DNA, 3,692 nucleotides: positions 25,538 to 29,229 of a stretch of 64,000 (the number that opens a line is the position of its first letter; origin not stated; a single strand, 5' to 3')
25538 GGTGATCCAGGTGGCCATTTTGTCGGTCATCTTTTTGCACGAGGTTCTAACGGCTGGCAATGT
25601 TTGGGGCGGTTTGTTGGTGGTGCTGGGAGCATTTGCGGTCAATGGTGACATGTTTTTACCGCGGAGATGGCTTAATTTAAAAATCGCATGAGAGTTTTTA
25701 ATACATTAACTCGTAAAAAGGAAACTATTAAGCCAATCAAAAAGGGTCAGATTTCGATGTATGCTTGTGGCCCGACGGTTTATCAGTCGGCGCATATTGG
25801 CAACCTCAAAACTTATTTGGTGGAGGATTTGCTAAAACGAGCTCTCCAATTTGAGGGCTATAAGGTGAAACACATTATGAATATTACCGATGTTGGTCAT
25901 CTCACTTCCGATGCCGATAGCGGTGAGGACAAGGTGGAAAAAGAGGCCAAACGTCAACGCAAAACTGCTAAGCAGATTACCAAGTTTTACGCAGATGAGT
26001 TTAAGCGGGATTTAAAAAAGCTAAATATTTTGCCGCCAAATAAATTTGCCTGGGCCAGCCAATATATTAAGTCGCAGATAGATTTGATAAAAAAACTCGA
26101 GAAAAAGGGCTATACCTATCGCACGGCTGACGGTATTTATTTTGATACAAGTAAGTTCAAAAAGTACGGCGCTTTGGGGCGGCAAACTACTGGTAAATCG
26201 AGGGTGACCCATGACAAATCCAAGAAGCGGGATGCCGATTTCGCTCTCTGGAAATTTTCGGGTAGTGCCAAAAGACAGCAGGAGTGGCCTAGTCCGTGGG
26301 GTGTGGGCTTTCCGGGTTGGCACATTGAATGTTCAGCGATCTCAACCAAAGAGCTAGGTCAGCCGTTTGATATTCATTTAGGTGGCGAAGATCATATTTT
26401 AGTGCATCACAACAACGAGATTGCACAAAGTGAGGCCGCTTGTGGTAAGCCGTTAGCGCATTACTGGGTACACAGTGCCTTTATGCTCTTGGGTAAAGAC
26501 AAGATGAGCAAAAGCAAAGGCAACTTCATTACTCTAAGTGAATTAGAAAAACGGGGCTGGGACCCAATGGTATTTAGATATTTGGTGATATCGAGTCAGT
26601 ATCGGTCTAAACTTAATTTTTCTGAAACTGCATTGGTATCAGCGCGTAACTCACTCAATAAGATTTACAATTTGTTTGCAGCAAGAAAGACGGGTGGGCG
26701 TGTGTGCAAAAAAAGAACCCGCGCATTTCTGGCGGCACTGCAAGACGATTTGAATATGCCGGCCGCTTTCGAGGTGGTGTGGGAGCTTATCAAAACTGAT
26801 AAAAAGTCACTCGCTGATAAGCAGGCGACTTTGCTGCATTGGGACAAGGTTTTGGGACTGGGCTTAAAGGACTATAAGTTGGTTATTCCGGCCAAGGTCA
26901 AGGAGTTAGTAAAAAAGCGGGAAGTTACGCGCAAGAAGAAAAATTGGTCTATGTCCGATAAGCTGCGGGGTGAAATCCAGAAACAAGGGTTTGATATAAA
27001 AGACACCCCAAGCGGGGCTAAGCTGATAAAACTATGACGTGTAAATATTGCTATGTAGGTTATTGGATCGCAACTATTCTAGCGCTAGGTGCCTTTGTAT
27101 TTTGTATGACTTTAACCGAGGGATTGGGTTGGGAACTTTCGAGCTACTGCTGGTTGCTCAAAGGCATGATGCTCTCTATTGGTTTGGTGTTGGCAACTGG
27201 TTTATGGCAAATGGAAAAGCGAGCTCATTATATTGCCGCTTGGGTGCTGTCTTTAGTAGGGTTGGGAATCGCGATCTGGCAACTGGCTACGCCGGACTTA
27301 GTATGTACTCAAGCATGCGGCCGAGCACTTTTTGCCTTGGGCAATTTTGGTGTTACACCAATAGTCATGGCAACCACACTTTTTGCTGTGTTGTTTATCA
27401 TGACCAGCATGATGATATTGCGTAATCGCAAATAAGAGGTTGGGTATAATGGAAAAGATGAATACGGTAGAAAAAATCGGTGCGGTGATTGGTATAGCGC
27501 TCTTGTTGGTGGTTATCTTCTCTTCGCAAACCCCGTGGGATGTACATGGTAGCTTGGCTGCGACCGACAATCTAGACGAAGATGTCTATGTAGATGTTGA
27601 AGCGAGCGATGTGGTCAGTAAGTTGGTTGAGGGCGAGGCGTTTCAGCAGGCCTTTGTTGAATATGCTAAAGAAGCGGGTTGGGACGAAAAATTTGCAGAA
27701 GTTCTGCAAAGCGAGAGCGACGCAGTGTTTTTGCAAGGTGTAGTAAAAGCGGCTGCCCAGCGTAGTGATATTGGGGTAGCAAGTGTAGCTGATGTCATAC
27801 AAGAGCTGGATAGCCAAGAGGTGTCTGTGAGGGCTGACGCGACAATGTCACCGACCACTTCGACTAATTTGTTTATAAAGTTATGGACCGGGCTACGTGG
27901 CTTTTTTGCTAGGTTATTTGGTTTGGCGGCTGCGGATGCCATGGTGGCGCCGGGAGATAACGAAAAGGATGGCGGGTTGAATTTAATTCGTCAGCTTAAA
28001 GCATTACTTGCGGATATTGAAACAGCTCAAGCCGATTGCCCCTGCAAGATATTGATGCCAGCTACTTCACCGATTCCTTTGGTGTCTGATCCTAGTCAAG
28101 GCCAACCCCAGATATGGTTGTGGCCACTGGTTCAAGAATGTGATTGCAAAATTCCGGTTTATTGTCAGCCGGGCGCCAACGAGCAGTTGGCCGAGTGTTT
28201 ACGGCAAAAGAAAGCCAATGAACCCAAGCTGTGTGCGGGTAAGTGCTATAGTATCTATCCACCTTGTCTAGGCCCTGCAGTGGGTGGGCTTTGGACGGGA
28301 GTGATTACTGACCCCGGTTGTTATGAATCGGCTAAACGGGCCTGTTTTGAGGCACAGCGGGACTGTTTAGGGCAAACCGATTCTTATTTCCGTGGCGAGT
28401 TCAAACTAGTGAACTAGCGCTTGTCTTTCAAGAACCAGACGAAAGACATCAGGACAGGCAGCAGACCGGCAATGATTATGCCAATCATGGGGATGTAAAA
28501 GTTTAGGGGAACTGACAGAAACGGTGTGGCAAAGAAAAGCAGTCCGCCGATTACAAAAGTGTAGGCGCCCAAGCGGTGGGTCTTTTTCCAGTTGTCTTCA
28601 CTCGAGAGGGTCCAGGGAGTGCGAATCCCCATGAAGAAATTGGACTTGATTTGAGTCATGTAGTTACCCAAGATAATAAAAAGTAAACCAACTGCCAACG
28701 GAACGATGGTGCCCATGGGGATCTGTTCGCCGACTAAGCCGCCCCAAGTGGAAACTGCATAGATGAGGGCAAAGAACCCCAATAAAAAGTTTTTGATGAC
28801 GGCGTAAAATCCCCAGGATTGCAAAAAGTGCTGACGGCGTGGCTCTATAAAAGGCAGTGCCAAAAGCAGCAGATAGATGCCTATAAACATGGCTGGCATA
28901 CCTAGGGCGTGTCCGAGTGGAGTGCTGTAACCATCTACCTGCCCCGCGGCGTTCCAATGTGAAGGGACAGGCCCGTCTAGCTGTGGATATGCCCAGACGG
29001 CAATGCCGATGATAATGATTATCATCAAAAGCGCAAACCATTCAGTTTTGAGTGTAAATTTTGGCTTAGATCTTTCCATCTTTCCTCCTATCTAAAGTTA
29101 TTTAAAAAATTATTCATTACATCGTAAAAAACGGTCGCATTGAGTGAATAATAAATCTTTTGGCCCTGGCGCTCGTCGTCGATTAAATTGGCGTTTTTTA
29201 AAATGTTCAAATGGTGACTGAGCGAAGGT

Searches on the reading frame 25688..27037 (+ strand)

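Call 37: search_protein_families(library=pfam, max_evalue=0.001, proteins=[window:25688-27037:+])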
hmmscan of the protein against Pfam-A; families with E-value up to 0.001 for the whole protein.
window:25688-27037:+ (449 aa): 6 families
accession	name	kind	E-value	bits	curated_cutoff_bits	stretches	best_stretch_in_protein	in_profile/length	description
PF01406.26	tRNA-synt_1e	-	9.7e-94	314.6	27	1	14-320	2-300/301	tRNA synthetases class I (C) catalytic domain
PF09334.17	tRNA-synt_1g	-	1.5e-12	47.5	20.1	2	33-156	12-126/391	tRNA synthetases class I (M)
PF01921.24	tRNA-synt_1f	-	6.3e-08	32.4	27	1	233-322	241-331/360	tRNA synthetases class I (K)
PF00133.28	tRNA-synt_1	-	1e-07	31.6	22.7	0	18-155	21-168/414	tRNA synthetases class I (I, L, M and V)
PF23493.1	CysS_C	-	1.5e-05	25.4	23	1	400-441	4-45/51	Cysteinyl-tRNA ligase anticodon binding domain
PF09190.17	DALR_2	-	3e-05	24.9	22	1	346-393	1-56/57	DALR domain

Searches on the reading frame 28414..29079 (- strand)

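Call 37: search_protein_families(library=pfam, max_evalue=0.001, proteins=[window:28414-29079:-])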
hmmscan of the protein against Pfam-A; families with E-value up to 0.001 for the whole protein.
window:28414-29079:- (221 aa): 2 families
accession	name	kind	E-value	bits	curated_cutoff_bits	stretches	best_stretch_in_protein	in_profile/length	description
PF13630.11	SdpI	-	5.8e-19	68.4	28.2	1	144-212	2-71/71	SdpI/YfhL protein family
PF07853.16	DUF1648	-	7.9e-13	48.3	28.7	1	18-65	1-48/49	Domain of unknown function (DUF1648)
